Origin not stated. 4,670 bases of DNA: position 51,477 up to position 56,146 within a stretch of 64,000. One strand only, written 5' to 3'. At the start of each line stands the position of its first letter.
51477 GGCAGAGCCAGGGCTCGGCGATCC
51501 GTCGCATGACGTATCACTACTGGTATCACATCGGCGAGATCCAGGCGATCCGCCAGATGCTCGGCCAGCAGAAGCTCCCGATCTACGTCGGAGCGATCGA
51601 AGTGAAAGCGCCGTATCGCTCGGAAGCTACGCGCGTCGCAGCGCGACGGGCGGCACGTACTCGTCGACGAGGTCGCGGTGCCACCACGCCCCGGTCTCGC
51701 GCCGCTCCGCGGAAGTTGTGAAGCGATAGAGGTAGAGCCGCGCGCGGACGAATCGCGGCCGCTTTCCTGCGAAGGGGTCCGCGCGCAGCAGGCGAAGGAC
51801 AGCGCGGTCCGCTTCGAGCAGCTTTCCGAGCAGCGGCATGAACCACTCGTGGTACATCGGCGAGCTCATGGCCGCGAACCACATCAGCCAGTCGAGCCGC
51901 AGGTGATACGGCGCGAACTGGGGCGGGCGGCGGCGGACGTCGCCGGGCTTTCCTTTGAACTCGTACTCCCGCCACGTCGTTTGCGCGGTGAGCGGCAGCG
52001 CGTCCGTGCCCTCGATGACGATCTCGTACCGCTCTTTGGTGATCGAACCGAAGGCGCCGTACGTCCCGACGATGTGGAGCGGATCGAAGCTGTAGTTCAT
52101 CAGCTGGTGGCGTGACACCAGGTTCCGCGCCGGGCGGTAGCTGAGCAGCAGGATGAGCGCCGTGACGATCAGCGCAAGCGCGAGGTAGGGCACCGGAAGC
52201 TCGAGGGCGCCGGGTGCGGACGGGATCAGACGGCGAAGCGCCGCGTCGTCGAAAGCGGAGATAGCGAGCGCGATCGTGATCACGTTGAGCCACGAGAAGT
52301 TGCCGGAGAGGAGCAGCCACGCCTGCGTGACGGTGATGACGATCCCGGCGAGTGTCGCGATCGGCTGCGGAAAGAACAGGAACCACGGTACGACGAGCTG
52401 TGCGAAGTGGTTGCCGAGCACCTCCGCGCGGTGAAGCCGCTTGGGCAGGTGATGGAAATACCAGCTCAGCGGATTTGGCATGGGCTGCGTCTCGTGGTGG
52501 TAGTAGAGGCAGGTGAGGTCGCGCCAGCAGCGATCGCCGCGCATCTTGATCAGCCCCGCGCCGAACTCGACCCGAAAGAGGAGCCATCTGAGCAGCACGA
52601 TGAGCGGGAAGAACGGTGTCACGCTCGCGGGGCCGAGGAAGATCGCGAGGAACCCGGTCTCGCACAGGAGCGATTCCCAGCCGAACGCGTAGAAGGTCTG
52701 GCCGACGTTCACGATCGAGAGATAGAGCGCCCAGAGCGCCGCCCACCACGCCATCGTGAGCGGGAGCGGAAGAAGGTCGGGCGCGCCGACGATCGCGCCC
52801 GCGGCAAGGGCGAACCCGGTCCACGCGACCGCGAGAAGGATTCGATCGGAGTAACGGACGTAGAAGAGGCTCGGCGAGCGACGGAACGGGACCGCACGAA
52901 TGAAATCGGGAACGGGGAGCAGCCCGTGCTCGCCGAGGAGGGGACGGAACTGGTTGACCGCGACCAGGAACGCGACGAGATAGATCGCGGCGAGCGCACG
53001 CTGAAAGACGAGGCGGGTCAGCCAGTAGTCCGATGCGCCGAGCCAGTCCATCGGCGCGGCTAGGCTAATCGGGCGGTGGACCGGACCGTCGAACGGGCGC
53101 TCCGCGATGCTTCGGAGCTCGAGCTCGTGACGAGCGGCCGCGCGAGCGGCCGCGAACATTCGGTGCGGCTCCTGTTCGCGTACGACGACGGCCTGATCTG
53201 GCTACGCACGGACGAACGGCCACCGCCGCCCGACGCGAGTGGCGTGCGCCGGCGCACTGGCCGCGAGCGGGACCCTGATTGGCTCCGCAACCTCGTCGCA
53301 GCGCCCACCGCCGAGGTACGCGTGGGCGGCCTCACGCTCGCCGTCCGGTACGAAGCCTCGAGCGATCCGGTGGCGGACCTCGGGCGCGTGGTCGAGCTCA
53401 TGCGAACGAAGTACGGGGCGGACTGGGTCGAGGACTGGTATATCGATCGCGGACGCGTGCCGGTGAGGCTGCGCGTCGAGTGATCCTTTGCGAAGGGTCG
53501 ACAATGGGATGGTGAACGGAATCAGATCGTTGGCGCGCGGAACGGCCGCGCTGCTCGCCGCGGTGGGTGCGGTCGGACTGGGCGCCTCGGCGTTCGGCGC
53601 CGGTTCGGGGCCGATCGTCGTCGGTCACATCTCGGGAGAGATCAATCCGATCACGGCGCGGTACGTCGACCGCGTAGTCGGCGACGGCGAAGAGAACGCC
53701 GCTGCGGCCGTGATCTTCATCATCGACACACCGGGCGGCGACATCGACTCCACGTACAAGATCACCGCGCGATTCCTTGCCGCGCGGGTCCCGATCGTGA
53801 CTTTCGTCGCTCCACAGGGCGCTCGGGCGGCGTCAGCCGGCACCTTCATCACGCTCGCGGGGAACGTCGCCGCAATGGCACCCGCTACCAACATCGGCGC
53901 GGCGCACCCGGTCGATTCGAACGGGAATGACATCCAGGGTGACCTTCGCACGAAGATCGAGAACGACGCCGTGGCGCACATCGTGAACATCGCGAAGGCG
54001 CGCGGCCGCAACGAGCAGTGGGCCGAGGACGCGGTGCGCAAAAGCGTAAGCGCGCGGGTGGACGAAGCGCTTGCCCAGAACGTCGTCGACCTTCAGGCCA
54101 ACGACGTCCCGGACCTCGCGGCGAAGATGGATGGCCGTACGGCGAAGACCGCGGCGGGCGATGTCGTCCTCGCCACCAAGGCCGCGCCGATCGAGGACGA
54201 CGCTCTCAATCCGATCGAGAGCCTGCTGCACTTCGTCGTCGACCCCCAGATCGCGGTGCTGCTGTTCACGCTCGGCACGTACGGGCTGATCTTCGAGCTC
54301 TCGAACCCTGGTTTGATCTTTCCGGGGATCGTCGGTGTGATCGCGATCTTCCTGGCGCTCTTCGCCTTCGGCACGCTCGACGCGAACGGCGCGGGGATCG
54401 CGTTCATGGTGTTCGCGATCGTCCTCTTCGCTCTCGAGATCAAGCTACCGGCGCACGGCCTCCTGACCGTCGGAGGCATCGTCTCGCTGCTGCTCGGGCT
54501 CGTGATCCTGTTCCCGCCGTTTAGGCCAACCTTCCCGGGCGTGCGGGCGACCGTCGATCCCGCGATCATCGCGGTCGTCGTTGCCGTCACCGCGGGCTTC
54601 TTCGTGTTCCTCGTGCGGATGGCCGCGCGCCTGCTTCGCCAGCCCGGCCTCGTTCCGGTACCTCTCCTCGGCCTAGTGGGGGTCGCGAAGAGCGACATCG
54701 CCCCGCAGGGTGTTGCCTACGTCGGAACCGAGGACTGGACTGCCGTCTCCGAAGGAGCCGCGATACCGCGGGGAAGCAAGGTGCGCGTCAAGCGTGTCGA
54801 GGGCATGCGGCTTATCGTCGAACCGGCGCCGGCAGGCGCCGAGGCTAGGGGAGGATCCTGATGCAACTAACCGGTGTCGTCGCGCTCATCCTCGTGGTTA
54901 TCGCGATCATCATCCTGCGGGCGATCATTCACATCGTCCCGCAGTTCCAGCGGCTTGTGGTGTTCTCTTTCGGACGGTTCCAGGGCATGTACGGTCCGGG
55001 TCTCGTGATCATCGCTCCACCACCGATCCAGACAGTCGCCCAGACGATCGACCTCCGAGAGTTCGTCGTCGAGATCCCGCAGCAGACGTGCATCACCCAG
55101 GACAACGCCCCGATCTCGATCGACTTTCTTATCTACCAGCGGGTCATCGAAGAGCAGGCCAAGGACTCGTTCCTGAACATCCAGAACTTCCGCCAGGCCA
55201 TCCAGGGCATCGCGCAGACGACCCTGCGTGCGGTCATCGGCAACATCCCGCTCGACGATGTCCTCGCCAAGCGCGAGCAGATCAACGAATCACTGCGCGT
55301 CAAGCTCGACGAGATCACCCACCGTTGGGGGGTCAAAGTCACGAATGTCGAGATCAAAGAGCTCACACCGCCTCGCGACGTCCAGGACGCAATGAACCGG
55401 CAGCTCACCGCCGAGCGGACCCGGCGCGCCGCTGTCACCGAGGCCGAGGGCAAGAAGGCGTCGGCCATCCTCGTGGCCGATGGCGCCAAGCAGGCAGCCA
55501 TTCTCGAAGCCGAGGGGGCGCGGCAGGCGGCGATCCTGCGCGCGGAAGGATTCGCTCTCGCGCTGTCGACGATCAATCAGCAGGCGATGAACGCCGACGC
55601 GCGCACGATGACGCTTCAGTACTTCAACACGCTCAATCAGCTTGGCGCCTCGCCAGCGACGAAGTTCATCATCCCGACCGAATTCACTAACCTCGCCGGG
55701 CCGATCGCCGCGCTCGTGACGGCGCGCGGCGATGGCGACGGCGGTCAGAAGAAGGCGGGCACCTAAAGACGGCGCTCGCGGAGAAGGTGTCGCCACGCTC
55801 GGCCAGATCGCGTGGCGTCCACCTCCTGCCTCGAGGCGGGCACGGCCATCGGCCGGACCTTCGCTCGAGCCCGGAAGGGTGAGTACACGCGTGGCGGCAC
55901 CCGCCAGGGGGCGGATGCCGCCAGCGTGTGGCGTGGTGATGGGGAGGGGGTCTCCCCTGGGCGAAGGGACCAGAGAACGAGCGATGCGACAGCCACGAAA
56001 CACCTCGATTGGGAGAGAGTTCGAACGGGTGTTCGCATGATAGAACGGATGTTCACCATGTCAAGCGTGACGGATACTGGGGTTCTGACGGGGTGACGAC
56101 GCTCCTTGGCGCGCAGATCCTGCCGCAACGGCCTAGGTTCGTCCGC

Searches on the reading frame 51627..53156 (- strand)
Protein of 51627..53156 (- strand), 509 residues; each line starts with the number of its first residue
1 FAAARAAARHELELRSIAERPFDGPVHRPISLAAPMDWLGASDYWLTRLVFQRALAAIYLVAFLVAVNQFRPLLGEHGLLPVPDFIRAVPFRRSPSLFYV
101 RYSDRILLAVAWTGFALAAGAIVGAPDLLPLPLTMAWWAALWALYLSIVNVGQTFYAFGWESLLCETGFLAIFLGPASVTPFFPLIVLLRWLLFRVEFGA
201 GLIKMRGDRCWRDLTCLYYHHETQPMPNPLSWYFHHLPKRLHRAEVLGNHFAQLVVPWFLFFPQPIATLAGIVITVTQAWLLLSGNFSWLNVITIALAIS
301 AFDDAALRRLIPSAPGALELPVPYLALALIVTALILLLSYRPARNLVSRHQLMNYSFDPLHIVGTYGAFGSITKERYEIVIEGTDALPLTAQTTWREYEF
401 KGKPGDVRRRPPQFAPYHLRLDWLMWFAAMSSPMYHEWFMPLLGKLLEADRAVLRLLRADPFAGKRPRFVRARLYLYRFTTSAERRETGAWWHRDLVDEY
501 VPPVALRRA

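Call 63: search_protein_families(library=pfam, proteins=[window:51627-53156:-], max_evalue=0.01)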
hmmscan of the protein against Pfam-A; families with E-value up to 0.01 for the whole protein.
window:51627-53156:- (509 aa): 2 families
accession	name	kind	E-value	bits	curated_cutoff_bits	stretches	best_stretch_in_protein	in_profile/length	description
PF06762.20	LMF1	-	5.3e-62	209.2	27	1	156-307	1-161/163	Lipase maturation factor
PF25179.1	LMF1_C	-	4.9e-52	176.1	34.2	1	362-502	1-139/139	Lipase maturation factor C-terminal domain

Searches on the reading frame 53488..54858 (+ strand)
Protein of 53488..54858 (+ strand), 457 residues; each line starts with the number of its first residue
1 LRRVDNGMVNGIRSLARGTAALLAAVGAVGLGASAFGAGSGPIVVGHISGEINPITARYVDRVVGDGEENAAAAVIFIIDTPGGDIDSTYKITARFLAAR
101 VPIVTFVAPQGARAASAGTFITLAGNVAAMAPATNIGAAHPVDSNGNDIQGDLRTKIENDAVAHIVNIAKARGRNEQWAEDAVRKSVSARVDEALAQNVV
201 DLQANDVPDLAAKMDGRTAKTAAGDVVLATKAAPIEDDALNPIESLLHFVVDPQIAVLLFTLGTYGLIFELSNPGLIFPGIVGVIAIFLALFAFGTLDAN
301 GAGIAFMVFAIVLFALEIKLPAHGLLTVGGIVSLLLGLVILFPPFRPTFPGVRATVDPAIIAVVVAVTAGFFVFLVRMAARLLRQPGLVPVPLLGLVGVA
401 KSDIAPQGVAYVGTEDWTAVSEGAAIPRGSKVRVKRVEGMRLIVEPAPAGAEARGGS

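Call 4: search_protein_families(library=pfam, proteins=[window:53488-54858:+], max_evalue=1)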
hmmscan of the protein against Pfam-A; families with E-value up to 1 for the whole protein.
window:53488-54858:+ (457 aa): 5 families
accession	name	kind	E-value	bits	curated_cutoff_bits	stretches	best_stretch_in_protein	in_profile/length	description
PF24961.1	NfeD_membrane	-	7.8e-23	81.2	26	1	255-376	2-117/119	NfeD integral membrane domain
PF25145.1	NfeD1b_N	-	7e-22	78.4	40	1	48-205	7-157/189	NfeD1b, N-terminal domain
PF01957.25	NfeD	-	6e-15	55.6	29.1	1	393-446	4-57/57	NfeD-like C-terminal, partner-binding domain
PF00574.28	CLP_protease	-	0.0006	20.2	20.2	1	68-144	42-117/182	Clp protease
PF21628.3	Gp10-like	-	0.33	11.7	27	1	153-211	26-85/98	Major coat protein-like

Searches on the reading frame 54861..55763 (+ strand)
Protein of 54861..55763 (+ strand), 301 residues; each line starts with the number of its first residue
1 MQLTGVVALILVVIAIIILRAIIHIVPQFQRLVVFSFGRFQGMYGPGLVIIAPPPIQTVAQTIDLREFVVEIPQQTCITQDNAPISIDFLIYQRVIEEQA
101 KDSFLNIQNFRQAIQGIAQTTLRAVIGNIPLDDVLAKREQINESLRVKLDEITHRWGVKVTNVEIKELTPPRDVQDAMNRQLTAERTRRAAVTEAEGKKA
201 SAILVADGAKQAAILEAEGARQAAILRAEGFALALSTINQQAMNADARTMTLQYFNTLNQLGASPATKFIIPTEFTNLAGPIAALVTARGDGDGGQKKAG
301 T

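Call 4: search_protein_families(library=pfam, proteins=[window:54861-55763:+], max_evalue=1)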
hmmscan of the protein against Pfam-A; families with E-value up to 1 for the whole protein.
window:54861-55763:+ (301 aa): 2 families
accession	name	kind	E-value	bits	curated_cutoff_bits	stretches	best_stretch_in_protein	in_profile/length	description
PF01145.31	Band_7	-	2.6e-38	132.2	23.6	1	25-198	2-175/176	SPFH domain / Band 7 family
PF13421.11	Band_7_1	-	0.00015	21.9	24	1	105-181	128-206/211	SPFH domain-Band 7 family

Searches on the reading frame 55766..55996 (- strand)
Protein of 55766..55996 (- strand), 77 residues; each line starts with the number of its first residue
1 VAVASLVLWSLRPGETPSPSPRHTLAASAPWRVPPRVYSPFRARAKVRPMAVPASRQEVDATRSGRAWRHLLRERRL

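Call 21: search_protein_families(library=pfam, alignment_id=A2, max_evalue=1)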
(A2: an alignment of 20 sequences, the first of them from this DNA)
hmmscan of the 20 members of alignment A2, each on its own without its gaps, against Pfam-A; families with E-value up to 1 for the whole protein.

A. member 1, seq(77 aa): 0 families

B. families by the number of members that match (of 20 scanned): 0 families
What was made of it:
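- On Gram-positive SOS cell-division inhibitors (YneA/SosA/ChiZ/DivS): No Pfam domain (call 21).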

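Call 22: search_protein_families(library=ncbifam, alignment_id=A2, max_evalue=1)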
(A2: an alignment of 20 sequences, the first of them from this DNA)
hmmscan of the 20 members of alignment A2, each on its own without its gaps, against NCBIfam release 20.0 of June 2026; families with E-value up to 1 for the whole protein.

A. member 1, seq(77 aa): 0 families

B. families by the number of members that match (of 20 scanned): 0 families

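Call 23: find_homologous_proteins(query=A2, max_evalue=0.01)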
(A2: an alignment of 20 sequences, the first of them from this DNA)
Query A2 (20 sequences) (77 aa, profile of the alignment): 27 proteins with E <= 0.01 among 8000 candidates.
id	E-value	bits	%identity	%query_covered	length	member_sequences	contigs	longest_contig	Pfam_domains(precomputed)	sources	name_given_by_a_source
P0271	6.2e-21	92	55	60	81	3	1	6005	-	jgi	-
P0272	7.5e-19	85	44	99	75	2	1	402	-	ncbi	-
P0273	8.9e-19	85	48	84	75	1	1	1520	-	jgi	-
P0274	2.4e-18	84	66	97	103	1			-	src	-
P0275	6.9e-18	82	48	99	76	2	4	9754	-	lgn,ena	-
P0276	9.8e-18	82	43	99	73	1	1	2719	-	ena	-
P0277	2.1e-17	81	45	99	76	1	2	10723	-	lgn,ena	-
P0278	8.1e-15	72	57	100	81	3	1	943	-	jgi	-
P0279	1.0e-13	69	54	73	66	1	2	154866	-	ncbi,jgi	-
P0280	6.5e-11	60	43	79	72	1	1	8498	-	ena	-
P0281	1.3e-10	59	65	22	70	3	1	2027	-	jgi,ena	-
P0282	7.1e-10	56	57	30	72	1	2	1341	-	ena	-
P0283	8.1e-10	56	48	70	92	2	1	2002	-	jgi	-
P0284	2.6e-8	51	67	23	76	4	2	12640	-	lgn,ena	-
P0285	5.3e-8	50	60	19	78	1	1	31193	-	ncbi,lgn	-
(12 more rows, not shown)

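Call 53: search_protein_families(library=padloc, proteins=[window:55766-55996:-], max_evalue=1)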
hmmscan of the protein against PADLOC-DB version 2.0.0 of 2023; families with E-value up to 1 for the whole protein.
window:55766-55996:- (77 aa): 0 families
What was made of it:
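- Tried and rejected: Defence-system role for the pseudoligase: no PADLOC hit (call 53).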

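Call 54: search_protein_families(library=phrogs, proteins=[window:55766-55996:-], max_evalue=1)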
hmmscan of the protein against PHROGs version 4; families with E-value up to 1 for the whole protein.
window:55766-55996:- (77 aa): 0 families
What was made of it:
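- Tried and rejected: Known families for the small protein: no hit in Pfam, NCBIfam, PADLOC or PHROGs (calls 21, 22, 53, 54).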

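Call 60: predict_structure(alignment_id=A5)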
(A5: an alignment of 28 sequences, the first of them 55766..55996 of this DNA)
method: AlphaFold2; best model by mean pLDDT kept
length: 77 residues; sequences in the alignment: 28
mean_pLDDT: 61.0   pTM: 0.19
mean pLDDT of the five models: 61.0, 59.7, 59.5, 58.7, 56.0
residues with pLDDT >= 90: 0; 70-90: 8; 50-70: 64; < 50: 5
segments of 3 or more residues with pLDDT < 50: none
pLDDT, mean of each block of 10 residues (from residue 1): 54 53 52 69 63 67 65 65
secondary structure, 60 per line:
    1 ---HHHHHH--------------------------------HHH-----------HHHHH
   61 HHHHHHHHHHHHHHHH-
elements in order: H4-9 H56-76
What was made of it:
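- The ORF has no predicted fold and no family hit (calls 21, 22, 60).
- Tried and rejected: The small-protein model has no fold (call 60).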
